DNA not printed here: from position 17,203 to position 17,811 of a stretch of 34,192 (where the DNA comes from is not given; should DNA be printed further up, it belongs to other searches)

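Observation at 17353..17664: Phage-encoded Prp-type cysteine protease with ribosomal-L27-like leaders on both scaffold and major capsid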

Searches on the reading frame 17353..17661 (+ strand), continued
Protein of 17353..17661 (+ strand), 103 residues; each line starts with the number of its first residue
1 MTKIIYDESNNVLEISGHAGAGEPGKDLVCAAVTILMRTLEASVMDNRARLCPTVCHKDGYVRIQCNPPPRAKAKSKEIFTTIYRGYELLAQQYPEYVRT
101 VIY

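Call 78: fold_search(model_id=the predicted structure, library=viral)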
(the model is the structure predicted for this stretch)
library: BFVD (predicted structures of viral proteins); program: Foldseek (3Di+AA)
matches with E <= 10: 844; with E <= 0.001: 8
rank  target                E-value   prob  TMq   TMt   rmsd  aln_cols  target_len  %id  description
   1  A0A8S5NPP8            3.9e-09  1.00  0.88  0.83   1.7       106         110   35  Cysteine protease [Myoviridae sp. ctagO6]
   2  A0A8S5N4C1            4.9e-08  1.00  0.79  0.69   2.7       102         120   27  YsxB-like protein [Siphoviridae sp. ct5Px37]
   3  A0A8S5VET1            2.3e-07  1.00  0.78  0.66   2.9       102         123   29  YsxB-like protein [Siphoviridae sp. ctbxa26]
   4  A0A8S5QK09            7.0e-07  1.00  0.77  0.61   2.7       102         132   28  Cysteine protease [Podoviridae sp. ctdRZ1]
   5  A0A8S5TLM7            1.9e-06  1.00  0.85  0.75   2.5       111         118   18  Cysteine protease [Podoviridae sp. ctS6V7]
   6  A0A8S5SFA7            1.9e-05  1.00  0.74  0.82   2.9       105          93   19  Cysteine protease [Podoviridae sp. ctZih56]
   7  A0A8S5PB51            4.3e-05  1.00  0.71  0.56   2.9       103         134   24  YsxB-like protein [Siphoviridae sp. ctsfh5]
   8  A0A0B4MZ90            4.4e-04  1.00  0.67  0.66   3.1       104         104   17  Uncharacterized protein [Streptococcus phage SOCP]
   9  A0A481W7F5            4.6e-02  0.44  0.33  0.29   7.1        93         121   18  TonB-dependent receptor [Fusobacterium phage Fnu1]
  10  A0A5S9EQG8            5.6e-02  0.25  0.24  0.18  16.4        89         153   11  Uncharacterized protein [Tenacibaculum phage PTm1]
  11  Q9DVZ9                6.9e-02  0.80  0.42  0.44   5.2        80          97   12  ORF33 protein [Plutella xylostella granulovirus]
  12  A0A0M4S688            6.9e-02  0.54  0.36  0.19   6.8       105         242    8  (no name in the UniProt tables at hand)
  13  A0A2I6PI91            1.4e-01  0.69  0.36  0.49   3.9        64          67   14  Uncharacterized protein [Pseudomonas phage PMBT14]
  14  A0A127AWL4            1.4e-01  0.41  0.35  0.29   6.6        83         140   10  Uncharacterized protein [Bacillus phage SP-15]
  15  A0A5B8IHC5            1.4e-01  0.25  0.28  0.12   7.0        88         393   14  Uncharacterized protein [Mimiviridae sp. ChoanoV1]
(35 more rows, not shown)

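Call 84: search_protein_representatives(protein=window:17353-17661:+)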
Query: 103 residues. Proteins with E-value up to 0.001 (for the whole library): 1657; up to 1e-10: 84; up to 1e-30: 0. The best 150 are listed.
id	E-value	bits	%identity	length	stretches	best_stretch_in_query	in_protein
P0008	3.0e-27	110.8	50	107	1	1-101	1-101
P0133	6.4e-24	100.2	48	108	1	1-100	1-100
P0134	1.3e-23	99.2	50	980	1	1-98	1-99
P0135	1.9e-21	92.2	49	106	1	1-101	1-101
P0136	2.7e-20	88.5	45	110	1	1-100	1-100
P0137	9.7e-20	86.8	43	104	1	1-100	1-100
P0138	1.2e-19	86.5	45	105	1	1-99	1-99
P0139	1.9e-18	82.6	44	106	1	1-101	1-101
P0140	6.7e-18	80.8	48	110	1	1-99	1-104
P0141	2.2e-16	76.0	40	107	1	1-100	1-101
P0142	3.5e-16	75.3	56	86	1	34-99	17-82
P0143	8.4e-16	74.1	41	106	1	1-101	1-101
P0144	1.0e-15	73.8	42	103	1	1-102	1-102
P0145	2.8e-15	72.4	39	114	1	1-99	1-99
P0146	4.7e-15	71.7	42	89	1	16-100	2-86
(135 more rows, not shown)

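Call 87: search_protein_families(library=pfam, proteins=[L010:5001-5285:+, L011:5980-6252:+], max_evalue=0.1)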
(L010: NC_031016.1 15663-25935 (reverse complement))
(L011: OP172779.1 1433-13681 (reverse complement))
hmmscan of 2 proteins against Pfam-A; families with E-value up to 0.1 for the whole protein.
L010:5001-5285:+ (95 aa): 1 family
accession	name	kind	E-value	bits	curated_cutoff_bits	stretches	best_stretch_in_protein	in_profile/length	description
PF04327.17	Peptidase_Prp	-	8.5e-20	71.2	27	1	1-91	1-89/90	Cysteine protease Prp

L011:5980-6252:+ (91 aa): 2 families
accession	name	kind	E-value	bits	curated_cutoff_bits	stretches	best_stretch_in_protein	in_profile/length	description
PF04327.17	Peptidase_Prp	-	1.3e-18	67.4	27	1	7-90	15-90/90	Cysteine protease Prp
PF25062.1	ARM_TT21_N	-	0.083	13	40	1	12-72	99-160/222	Tetratricopeptide repeat protein 21 N-terminal ARM repeat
